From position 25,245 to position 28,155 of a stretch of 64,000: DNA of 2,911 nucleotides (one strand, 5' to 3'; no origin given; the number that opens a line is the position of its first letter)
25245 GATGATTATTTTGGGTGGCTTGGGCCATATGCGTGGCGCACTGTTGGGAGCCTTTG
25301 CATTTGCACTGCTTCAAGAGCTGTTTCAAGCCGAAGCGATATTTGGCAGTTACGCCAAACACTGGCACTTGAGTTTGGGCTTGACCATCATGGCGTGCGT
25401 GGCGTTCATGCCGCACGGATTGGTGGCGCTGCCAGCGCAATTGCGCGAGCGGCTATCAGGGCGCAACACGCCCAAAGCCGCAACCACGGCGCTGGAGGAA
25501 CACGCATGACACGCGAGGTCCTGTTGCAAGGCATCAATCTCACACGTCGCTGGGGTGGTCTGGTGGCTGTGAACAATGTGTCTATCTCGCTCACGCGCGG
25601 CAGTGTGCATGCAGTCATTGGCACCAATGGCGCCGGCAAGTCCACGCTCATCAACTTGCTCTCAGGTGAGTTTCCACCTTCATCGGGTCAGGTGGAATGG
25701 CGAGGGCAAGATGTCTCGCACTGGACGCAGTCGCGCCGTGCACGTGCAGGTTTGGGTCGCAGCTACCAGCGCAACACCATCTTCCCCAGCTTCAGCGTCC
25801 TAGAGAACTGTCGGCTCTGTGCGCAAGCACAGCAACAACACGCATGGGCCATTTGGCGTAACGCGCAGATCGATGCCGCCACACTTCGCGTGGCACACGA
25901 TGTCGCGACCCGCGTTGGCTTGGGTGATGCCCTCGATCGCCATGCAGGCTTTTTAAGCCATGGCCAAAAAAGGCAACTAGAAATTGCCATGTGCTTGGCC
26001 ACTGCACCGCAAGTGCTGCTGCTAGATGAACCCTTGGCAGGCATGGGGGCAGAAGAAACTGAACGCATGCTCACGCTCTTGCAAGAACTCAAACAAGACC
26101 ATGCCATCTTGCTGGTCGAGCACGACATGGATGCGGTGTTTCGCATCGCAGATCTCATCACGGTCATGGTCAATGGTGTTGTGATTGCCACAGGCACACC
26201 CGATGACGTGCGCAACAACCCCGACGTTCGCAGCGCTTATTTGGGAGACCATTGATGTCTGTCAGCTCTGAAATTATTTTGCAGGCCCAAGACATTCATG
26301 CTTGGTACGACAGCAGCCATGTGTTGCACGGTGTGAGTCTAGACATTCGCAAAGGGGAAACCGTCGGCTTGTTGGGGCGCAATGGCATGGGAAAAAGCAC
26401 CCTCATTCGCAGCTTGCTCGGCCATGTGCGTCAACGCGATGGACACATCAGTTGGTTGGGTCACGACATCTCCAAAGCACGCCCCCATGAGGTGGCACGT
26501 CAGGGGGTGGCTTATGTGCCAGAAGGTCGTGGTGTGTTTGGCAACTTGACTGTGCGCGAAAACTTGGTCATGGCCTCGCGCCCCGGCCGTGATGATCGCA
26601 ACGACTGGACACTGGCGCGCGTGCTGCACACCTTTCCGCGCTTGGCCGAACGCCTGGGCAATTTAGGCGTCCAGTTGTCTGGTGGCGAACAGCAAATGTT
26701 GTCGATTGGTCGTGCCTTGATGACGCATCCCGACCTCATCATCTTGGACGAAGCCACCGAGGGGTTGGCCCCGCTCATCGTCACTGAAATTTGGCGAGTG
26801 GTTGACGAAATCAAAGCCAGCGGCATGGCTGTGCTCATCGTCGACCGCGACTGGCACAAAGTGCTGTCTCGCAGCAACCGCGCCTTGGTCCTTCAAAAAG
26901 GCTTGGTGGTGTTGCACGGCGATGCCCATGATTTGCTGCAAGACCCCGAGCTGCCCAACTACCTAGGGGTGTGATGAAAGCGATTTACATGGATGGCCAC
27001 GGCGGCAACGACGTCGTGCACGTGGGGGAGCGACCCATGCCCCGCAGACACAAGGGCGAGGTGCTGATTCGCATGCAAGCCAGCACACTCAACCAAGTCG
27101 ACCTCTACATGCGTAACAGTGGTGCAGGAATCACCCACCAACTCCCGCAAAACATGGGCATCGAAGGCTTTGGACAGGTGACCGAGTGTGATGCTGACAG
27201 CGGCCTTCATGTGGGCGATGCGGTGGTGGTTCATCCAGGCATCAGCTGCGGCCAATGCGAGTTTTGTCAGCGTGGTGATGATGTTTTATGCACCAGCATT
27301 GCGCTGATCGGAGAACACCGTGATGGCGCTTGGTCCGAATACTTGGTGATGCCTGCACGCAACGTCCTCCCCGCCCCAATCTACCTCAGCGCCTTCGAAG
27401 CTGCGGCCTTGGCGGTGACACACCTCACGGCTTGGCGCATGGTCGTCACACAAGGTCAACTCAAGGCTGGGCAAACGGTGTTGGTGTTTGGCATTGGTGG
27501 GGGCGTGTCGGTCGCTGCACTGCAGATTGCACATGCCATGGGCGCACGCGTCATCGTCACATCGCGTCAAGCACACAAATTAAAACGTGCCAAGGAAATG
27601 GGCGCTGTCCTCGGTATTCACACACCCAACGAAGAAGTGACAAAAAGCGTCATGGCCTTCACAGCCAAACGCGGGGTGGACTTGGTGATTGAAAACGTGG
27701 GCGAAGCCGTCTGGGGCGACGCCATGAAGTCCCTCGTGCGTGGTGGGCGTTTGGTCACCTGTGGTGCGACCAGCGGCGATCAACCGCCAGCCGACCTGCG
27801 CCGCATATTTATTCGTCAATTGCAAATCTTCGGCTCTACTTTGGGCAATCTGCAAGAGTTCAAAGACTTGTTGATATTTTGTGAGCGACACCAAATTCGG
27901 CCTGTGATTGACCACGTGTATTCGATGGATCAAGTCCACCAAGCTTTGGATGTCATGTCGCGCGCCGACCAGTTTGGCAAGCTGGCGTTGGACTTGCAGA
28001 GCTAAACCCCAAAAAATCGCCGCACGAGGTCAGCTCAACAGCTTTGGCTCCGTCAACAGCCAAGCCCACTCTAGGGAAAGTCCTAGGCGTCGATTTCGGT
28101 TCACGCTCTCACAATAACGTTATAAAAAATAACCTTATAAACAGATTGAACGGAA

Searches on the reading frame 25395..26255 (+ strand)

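Call 6: search_protein_families(library=ncbifam, max_evalue=1e-10, proteins=[window:25395-26255:+])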
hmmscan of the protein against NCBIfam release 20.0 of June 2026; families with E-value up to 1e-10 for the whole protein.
window:25395-26255:+ (286 aa): 171 families (the best 25 are shown)
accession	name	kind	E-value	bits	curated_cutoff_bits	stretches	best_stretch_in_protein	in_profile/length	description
TIGR03411.1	urea_trans_UrtD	equivalog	3.9e-69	233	304.1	1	45-284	4-241/242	urea ABC transporter ATP-binding protein UrtD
NF008449.1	PRK11300.1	equivalog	2.9e-60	203.6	362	1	42-285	4-254/255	high-affinity branched-chain amino acid ABC transporter ATP-binding protein LivG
TIGR03410.1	urea_trans_UrtE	equivalog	1e-40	139.7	285.8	1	48-274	5-221/230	urea ABC transporter ATP-binding subunit UrtE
TIGR04406.1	LPS_export_lptB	equivalog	6.7e-40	136.9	240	1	44-286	2-236/239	LPS export ABC transporter ATP-binding protein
TIGR01188.1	drrA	subfamily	6.5e-39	134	312.45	1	52-274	2-213/302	daunorubicin resistance ABC transporter, ATP-binding protein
NF008442.0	PRK11288.1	equivalog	8.3e-37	126.6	689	1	43-266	7-224/504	L-arabinose ABC transporter ATP-binding protein AraG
NF047930.1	ABC_ATP_B6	equivalog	9.2e-37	126.8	670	1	48-274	7-225/510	putative B6 ABC transporter ATP-binding protein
TIGR04521.1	ECF_ATPase_2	equivalog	1.2e-36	126.2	330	1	58-276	20-236/279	energy-coupling factor transporter ATPase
NF007253.0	PRK09700.1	equivalog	1.9e-36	125.8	772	1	45-277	7-237/510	D-allose ABC transporter ATP-binding protein AlsA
TIGR00972.1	3a0107s01c2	equivalog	4.1e-36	124.6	343.2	1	48-278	6-236/248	phosphate ABC transporter ATP-binding protein PstB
NF041861.1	YtfR_transport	equivalog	7e-35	120.4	850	1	43-272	1-224/492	galactofuranose ABC transporter, ATP-binding protein YtfR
NF040905.2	GguA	equivalog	1.9e-34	118.9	810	1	47-268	5-222/500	multiple monosaccharide ABC transporter ATP-binding protein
NF053840.1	MnTportMntADein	equivalog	3.3e-34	118.5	400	1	44-281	2-228/240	manganese ABC transporter ATP-binding protein MntA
NF010068.0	PRK13548.1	equivalog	3.2e-33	114.9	261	1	42-282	4-240/261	heme ABC transporter ATP-binding protein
NF010069.0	PRK13549.1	equivalog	5.6e-33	114.2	699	1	41-272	3-230/513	xylose ABC transporter ATP-binding protein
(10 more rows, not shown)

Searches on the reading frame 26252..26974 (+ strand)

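Call 6: search_protein_families(library=ncbifam, max_evalue=1e-10, proteins=[window:26252-26974:+])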
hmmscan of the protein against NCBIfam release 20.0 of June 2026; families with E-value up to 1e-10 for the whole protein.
window:26252-26974:+ (240 aa): 168 families (the best 25 are shown)
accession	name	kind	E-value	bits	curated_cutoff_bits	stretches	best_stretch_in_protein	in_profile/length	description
TIGR03410.1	urea_trans_UrtE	equivalog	6.2e-64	215.6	285.8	1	10-230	1-221/230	urea ABC transporter ATP-binding subunit UrtE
NF008626.0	PRK11614.1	equivalog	4.8e-54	183.3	441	1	8-230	4-226/237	high-affinity branched-chain amino acid ABC transporter ATP-binding protein LivF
TIGR04406.1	LPS_export_lptB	equivalog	8e-45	153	240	1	10-235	2-229/239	LPS export ABC transporter ATP-binding protein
NF008144.0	PRK10895.1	equivalog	2.4e-37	128.7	381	1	9-233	3-229/241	LPS export ABC transporter ATP-binding protein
TIGR01188.1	drrA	subfamily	2.4e-33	115.7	312.45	1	19-228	3-211/302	daunorubicin resistance ABC transporter, ATP-binding protein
NF033858.1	ABC2_perm_RbbA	equivalog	4.3e-33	114.3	1050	1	11-231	3-227/909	ribosome-associated ATPase/putative transporter RbbA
NF010059.0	PRK13536.1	equivalog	1.3e-31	109.6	549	1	6-230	40-263/342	nodulation factor ABC transporter ATP-binding protein NodI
NF008364.0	PRK11160.1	equivalog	2.2e-31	109.1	630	1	6-231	335-564/575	heme ABC transporter ATP-binding protein/permease CydC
TIGR03411.1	urea_trans_UrtD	equivalog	6.5e-31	107.8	304.1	1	9-239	2-241/242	urea ABC transporter ATP-binding protein UrtD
TIGR03864.1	PQQ_ABC_ATP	hypoth_equivalog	1.8e-30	106.1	302.25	1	10-231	2-222/236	ABC transporter, ATP-binding subunit, PQQ-dependent alcohol dehydrogenase system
NF010060.0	PRK13537.1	equivalog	8.3e-30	103.7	521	1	4-230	10-235/314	nodulation factor ABC transporter ATP-binding protein NodI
TIGR03375.1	type_I_sec_LssB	subfamily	8.9e-30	103.6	693.1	1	20-230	478-690/696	type I secretion system permease/ATPase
NF008030.0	PRK10762.1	equivalog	1.2e-29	103.4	745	2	141-220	395-474/501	ribose ABC transporter ATP-binding protein RbsA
TIGR02769.1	nickel_nikE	equivalog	1.7e-29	103.1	332.55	2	21-79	23-81/265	nickel import ATP-binding protein NikE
NF011967.0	PRK15439.1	equivalog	2.9e-29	101.9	586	1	5-230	7-229/510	autoinducer 2 ABC transporter ATP-binding protein LsrA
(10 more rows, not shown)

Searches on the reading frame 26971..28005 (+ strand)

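Call 6: search_protein_families(library=ncbifam, max_evalue=1e-10, proteins=[window:26971-28005:+])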
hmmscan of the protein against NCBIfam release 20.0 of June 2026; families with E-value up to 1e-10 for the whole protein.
window:26971-28005:+ (344 aa): 24 families
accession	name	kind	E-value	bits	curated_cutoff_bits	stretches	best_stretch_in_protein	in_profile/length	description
TIGR02824.1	quinone_pig3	subfamily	4.8e-55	186.8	296.8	1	2-341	1-324/325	putative NAD(P)H quinone oxidoreductase, PIG3 family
NF010344.0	PRK13771.1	subfamily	1.4e-45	155.7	349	1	2-341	1-332/334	putative alcohol dehydrogenase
NF041172.1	AcrlCoa_red_Thmprot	equivalog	4.1e-44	150.9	500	1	2-340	1-332/334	acryloyl-CoA reductase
TIGR00692.1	tdh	equivalog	9.1e-42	143.3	458.35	1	16-340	11-338/340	L-threonine 3-dehydrogenase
NF003808.0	PRK05396.1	equivalog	6.6e-39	133.7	380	1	16-341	13-339/341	L-threonine 3-dehydrogenase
TIGR01751.1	crot-CoA-red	equivalog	8.2e-39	133.4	378.55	2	63-217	82-240/398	crotonyl-CoA carboxylase/reductase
NF006940.0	PRK09422.1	equivalog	1.1e-36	126.5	344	1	16-343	12-336/338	alcohol dehydrogenase AdhP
NF041097.1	keto_inos_dh_IolM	equivalog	8.2e-34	116.9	450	1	15-332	39-380/389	scyllo-inosose 3-dehydrogenase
NF047908.1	AldhRedAhr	equivalog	1.2e-31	109.8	470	1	28-330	28-323/335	NADPH-dependent aldehyde reductase Ahr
NF007489.0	PRK10083.1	equivalog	1.4e-30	106.4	376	1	15-333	11-327/339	Zn-dependent oxidoreductase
TIGR03989.1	Rxyl_3153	subfamily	3.2e-28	99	440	1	119-329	139-358/370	NDMA-dependent alcohol dehydrogenase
TIGR02822.1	adh_fam_2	subfamily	1.4e-27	96.6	283.5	1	16-330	15-318/329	zinc-binding alcohol dehydrogenase family protein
NF008024.0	PRK10754.1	subfamily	2.9e-27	95.6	348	1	119-271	93-245/327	NADPH:quinone reductase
TIGR02823.1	oxido_YhdH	subfamily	1.1e-26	93.5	297.25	1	99-288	76-265/324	acrylyl-CoA reductase family protein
TIGR03201.1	dearomat_had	equivalog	1.2e-25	90.4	338.65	1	20-268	15-275/349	6-hydroxycyclohex-1-ene-1-carbonyl-CoA dehydrogenase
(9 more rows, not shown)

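Call 46: search_protein_families(library=pfam, max_evalue=0.00001, proteins=[window:26971-28005:+])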
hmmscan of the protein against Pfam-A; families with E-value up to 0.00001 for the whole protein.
window:26971-28005:+ (344 aa): 3 families
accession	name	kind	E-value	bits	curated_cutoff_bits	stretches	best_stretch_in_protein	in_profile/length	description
PF00107.32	ADH_zinc_N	-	2.5e-29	102.3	31.8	1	178-303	1-126/129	Zinc-binding dehydrogenase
PF08240.17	ADH_N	-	1.2e-23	83.8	23.5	1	28-136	2-103/104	Alcohol dehydrogenase GroES-like domain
PF13602.12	ADH_zinc_N_2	-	7e-15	56.6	27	1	228-340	16-134/134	Zinc-binding dehydrogenase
